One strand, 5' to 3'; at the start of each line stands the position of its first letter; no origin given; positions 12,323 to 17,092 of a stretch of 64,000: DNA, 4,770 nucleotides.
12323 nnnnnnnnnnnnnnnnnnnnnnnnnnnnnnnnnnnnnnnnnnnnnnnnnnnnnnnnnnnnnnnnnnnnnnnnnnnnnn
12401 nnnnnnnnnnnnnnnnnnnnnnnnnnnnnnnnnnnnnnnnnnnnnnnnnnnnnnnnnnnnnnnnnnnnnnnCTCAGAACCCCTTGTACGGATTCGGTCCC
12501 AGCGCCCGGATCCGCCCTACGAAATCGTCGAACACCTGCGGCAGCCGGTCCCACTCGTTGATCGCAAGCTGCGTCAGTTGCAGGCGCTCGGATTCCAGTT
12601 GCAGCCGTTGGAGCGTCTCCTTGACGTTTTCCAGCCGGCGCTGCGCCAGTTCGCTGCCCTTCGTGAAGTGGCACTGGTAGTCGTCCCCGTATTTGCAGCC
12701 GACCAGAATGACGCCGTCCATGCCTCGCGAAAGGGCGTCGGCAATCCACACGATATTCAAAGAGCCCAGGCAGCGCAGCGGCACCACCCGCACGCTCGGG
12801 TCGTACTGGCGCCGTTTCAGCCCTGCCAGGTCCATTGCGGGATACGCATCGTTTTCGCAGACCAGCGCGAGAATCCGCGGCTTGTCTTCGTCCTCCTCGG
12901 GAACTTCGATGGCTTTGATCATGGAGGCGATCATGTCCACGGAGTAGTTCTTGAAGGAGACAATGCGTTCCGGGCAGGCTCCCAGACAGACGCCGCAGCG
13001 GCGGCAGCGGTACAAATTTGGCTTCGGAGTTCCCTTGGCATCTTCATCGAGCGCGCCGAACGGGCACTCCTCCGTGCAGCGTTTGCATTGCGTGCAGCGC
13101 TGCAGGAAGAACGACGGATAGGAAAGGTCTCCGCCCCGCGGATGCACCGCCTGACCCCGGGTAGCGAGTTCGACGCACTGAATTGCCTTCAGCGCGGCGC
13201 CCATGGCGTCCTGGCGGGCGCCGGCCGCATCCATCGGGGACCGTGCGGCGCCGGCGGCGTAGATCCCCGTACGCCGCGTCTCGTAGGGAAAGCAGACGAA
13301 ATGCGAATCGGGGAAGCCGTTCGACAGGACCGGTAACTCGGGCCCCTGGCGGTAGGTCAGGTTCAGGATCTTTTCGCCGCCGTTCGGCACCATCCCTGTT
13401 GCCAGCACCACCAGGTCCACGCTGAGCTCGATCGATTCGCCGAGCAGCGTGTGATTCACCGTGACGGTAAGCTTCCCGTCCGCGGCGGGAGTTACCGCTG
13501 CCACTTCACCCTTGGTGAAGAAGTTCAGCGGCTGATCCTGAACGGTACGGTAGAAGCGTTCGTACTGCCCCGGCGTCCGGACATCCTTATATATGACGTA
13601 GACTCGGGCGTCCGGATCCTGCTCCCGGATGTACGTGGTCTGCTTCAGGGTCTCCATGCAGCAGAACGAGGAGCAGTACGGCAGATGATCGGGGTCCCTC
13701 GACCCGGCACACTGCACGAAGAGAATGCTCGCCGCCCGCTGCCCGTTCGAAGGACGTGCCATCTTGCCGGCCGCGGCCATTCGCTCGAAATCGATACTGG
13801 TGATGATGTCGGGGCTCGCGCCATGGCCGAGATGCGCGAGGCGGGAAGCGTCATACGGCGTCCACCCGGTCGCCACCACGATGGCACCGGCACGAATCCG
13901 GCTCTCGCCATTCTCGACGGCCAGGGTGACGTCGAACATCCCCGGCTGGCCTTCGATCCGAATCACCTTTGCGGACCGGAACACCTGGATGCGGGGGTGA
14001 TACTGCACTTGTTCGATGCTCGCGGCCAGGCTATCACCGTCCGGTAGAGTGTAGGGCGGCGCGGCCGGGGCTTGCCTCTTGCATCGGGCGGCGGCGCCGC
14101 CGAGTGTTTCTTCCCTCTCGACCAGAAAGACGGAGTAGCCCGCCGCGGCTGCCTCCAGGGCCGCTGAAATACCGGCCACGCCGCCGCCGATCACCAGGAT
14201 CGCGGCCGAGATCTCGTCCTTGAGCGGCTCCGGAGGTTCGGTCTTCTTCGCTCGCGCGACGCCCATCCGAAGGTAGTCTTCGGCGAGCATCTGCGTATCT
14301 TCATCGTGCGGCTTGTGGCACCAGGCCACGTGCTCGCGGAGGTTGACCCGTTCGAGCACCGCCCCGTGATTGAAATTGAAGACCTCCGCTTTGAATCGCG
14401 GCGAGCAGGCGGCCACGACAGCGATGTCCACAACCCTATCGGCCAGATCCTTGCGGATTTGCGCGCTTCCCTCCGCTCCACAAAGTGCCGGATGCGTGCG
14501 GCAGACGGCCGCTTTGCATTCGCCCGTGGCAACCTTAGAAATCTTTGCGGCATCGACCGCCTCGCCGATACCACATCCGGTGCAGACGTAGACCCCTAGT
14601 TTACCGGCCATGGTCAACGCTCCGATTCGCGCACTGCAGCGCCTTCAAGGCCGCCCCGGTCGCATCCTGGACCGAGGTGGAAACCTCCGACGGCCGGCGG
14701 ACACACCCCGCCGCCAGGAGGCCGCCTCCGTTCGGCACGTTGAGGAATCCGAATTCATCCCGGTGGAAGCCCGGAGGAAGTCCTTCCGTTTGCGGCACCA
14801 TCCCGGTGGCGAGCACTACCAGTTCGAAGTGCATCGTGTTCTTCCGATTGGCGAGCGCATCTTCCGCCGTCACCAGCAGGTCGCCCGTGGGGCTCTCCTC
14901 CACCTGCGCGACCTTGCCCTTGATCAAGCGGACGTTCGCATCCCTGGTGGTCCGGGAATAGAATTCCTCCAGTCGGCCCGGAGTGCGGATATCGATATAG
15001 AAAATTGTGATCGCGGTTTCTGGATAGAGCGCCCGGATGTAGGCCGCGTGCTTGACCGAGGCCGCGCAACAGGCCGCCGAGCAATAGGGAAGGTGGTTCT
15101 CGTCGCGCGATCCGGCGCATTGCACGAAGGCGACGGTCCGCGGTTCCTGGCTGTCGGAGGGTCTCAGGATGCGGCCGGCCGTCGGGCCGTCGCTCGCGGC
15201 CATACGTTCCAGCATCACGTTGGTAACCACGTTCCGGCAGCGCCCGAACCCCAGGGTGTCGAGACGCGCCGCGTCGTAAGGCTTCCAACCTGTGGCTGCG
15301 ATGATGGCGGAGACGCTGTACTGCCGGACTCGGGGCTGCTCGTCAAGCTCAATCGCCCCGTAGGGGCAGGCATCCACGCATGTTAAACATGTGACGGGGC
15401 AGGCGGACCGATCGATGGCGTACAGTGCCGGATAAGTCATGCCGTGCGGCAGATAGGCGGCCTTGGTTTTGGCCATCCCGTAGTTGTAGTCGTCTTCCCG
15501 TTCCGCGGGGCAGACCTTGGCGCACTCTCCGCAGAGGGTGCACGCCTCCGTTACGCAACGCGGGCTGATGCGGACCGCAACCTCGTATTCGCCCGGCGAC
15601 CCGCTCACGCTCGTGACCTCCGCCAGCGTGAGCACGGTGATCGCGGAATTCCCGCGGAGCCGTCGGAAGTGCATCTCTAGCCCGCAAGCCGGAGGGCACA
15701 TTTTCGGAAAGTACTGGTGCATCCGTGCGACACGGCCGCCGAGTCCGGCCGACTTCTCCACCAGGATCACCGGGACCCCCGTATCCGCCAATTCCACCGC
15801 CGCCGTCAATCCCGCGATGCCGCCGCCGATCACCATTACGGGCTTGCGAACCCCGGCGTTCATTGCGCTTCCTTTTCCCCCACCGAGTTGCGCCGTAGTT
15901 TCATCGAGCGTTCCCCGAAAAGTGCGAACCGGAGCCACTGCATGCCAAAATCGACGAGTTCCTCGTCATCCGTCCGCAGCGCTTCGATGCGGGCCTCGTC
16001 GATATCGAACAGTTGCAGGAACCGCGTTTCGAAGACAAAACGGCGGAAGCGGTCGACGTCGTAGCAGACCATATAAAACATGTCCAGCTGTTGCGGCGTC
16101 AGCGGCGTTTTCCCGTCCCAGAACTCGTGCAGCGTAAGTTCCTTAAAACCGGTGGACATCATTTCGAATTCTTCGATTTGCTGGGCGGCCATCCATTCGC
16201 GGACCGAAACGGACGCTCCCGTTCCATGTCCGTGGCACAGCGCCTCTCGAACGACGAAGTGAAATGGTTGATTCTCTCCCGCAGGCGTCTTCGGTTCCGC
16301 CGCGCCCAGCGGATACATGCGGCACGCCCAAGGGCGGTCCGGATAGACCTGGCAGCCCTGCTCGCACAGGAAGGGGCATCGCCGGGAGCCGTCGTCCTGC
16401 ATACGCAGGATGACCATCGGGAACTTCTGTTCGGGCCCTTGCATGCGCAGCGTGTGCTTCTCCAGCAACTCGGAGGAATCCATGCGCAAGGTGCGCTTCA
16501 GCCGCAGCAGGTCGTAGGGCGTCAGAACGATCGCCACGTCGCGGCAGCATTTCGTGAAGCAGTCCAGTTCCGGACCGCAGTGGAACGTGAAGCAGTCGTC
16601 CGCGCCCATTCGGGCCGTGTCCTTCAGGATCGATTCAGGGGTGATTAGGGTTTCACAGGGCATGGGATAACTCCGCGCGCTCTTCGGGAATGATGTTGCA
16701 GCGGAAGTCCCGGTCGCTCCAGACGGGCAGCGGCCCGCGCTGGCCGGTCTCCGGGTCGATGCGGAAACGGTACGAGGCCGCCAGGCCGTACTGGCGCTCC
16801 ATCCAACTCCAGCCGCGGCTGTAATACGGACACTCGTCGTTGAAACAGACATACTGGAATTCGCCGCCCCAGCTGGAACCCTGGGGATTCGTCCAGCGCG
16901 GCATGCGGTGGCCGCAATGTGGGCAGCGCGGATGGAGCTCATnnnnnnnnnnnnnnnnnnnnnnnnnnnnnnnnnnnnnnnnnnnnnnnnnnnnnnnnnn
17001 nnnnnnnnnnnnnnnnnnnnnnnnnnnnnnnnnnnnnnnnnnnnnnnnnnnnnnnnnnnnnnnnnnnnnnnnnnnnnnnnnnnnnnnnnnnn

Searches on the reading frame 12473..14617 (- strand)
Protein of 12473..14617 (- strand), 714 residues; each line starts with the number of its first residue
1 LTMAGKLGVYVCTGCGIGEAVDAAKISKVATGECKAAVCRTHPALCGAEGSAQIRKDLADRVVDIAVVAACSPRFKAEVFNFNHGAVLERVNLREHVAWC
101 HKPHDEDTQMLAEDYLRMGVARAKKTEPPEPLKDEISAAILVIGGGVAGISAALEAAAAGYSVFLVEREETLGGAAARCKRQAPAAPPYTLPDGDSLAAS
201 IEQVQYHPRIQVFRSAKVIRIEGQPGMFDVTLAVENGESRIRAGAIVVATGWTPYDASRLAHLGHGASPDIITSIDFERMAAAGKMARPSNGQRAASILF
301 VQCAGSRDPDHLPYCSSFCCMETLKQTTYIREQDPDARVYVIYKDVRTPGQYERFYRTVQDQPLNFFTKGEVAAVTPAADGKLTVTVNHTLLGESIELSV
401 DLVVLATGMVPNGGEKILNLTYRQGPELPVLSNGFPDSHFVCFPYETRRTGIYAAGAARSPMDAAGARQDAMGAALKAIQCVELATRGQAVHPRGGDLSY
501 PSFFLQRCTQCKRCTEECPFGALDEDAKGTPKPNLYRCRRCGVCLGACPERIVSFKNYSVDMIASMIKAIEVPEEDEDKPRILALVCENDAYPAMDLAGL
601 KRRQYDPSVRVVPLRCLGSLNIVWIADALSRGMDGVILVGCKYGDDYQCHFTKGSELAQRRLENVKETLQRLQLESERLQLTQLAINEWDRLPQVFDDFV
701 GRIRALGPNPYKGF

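Call 10: search_protein_families(library=ncbifam, proteins=[window:12473-14617:-], max_evalue=0.001)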
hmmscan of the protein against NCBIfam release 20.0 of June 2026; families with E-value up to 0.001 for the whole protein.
window:12473-14617:- (714 aa): 81 families (the best 25 are shown)
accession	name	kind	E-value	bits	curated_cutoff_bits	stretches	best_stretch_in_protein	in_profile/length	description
NF040770.1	hetero_SS_HdrA2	exception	3e-137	458.9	1100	2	236-709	311-774/777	CoB-CoM heterodisulfide reductase HdrA2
NF041891.1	hdrA_Methbact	equivalog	3.3e-85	286.8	1300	2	230-705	302-760/762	ferredoxin:CoB-CoM heterodisulfide reductase subunit HdrA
NF041778.1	hetero_SS_HdrA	equivalog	1.8e-81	274.1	1400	2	240-640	325-714/771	ferredoxin:CoB-CoM heterodisulfide reductase subunit HdrA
NF045873.1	F420_non_VhuD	exception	6.1e-24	84.6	215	1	580-712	2-131/132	F420-non-reducing hydrogenase iron-sulfur subunit VhuD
NF004789.0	PRK06134.1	subfamily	2.3e-10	39.7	747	1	136-178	11-53/581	FAD-dependent oxidoreductase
TIGR03997.1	mycofact_OYE_2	equivalog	1.6e-09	36.7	793.15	1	138-180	380-422/645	mycofactocin system FadH/OYE family oxidoreductase 2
NF009477.0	PRK12843.1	equivalog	6.3e-09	34.8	758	1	132-177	11-56/578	FAD-dependent oxidoreductase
TIGR01372.1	soxA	subfamily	8.5e-08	30.4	1164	1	119-177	149-208/996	sarcosine oxidase subunit alpha family protein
NF053677.1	Desat2ChcC2Cyan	equivalog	5e-07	28.4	900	1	140-177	3-40/558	4-oxocyclohex-2-ene-1-carboxylate 5-dehydrogenase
TIGR03467.1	HpnE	equivalog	5.8e-07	29.2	283.05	1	141-181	2-42/430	hydroxysqualene dehydroxylase HpnE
TIGR02734.1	crtI_fam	subfamily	7.5e-07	28.2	238.1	1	141-181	2-42/504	phytoene desaturase family protein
NF005560.0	PRK07233.1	equivalog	8.8e-07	28.1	252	1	140-181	3-44/435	hypothetical protein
TIGR02700.1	flavo_MJ0208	hypoth_equivalog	1.1e-06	28.1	251.35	1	506-554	148-195/234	dihydromethanopterin reductase (acceptor)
TIGR02053.1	MerA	equivalog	1.1e-06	28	454.45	0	140-175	3-37/465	mercury(II) reductase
NF058655.1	CrtID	equivalog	1.5e-06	27.3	640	1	140-182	1-43/478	bifunctional phytoene desaturase/3,4-desaturase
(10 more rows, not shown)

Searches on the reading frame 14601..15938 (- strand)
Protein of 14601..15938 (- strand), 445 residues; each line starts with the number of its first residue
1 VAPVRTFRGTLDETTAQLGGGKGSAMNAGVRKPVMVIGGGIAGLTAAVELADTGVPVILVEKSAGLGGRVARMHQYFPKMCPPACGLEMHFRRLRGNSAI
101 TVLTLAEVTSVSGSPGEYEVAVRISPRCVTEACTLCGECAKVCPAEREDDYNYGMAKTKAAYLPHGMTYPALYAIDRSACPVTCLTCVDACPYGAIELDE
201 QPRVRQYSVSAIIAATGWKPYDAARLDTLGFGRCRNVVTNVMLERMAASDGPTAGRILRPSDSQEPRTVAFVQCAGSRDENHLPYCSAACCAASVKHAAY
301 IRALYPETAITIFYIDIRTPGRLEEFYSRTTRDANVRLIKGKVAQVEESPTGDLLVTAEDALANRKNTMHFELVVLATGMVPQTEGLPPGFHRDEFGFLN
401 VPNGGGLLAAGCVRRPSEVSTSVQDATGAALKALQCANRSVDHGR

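Call 10: search_protein_families(library=ncbifam, proteins=[window:14601-15938:-], max_evalue=0.001)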
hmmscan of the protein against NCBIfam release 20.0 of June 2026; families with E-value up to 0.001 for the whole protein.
window:14601-15938:- (445 aa): 66 families (the best 25 are shown)
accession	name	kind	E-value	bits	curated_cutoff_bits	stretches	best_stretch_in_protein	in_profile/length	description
NF040770.1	hetero_SS_HdrA2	exception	1.7e-108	363.8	1100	1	27-436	135-559/777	CoB-CoM heterodisulfide reductase HdrA2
NF041778.1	hetero_SS_HdrA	equivalog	6.8e-90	302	1400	1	30-383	141-503/771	ferredoxin:CoB-CoM heterodisulfide reductase subunit HdrA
NF041891.1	hdrA_Methbact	equivalog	1.2e-78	265.2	1300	1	30-383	132-489/762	ferredoxin:CoB-CoM heterodisulfide reductase subunit HdrA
TIGR03467.1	HpnE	equivalog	2.6e-10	40.2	283.05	1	34-73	1-40/430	hydroxysqualene dehydroxylase HpnE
TIGR03997.1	mycofact_OYE_2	equivalog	3.8e-08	32.2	793.15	1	26-73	374-421/645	mycofactocin system FadH/OYE family oxidoreductase 2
NF005560.0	PRK07233.1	equivalog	8.8e-08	31.4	252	1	34-73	3-42/435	hypothetical protein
TIGR02734.1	crtI_fam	subfamily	1.3e-07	30.8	238.1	1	34-74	1-41/504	phytoene desaturase family protein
NF041087.1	bile_acid_BaiCD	equivalog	3.7e-07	28.6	825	1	29-70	378-419/642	bile acid Fe-S flavoenzyme BaiCD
NF045637.1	carotdesatCrtDProt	equivalog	3.8e-07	29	580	1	34-73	1-40/485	1-hydroxycarotenoid 3,4-desaturase CrtD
NF058655.1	CrtID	equivalog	5.9e-07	28.7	640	1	34-74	1-41/478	bifunctional phytoene desaturase/3,4-desaturase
NF004789.0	PRK06134.1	subfamily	1.3e-06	27.3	747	1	33-71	14-52/581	FAD-dependent oxidoreductase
NF053556.1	prodigi_MAP_PigB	equivalog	3.1e-06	25.9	850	1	33-76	156-196/659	prodigiosin MAP biosynthesis oxidoreductase PigB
TIGR01971.1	NuoI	subfamily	3.3e-06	26.7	113.05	1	128-206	39-108/121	NADH-quinone oxidoreductase, chain I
NF046068.1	AkvoneHdxseDnrF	equivalog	3.4e-06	26.2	650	1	34-66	1-33/439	aklavinone 12-hydroxylase DnrF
NF038196.1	ferrodoxin_EFR1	subfamily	3.5e-06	27.2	75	0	127-146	180-199/242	EFR1 family ferrodoxin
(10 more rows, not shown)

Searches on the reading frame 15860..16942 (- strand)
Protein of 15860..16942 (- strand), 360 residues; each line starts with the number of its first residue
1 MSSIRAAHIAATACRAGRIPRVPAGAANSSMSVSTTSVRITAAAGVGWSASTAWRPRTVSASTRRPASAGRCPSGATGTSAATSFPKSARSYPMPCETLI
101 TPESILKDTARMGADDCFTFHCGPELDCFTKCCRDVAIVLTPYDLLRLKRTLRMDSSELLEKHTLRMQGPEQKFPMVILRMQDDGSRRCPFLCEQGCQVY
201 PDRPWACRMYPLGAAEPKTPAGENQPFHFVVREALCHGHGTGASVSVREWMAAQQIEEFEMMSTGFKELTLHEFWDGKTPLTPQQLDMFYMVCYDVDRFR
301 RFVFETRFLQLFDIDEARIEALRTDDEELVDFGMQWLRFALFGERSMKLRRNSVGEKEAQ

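Call 53: search_protein_families(library=pfam, proteins=[window:15860-16942:-], max_evalue=0.001)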
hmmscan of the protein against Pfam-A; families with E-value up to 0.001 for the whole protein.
window:15860-16942:- (360 aa): 1 family
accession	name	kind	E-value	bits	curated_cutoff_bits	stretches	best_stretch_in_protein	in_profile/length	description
PF03692.20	CxxCxxCC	-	1e-08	36.2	23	1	127-213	4-72/85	Putative zinc- or iron-chelating domain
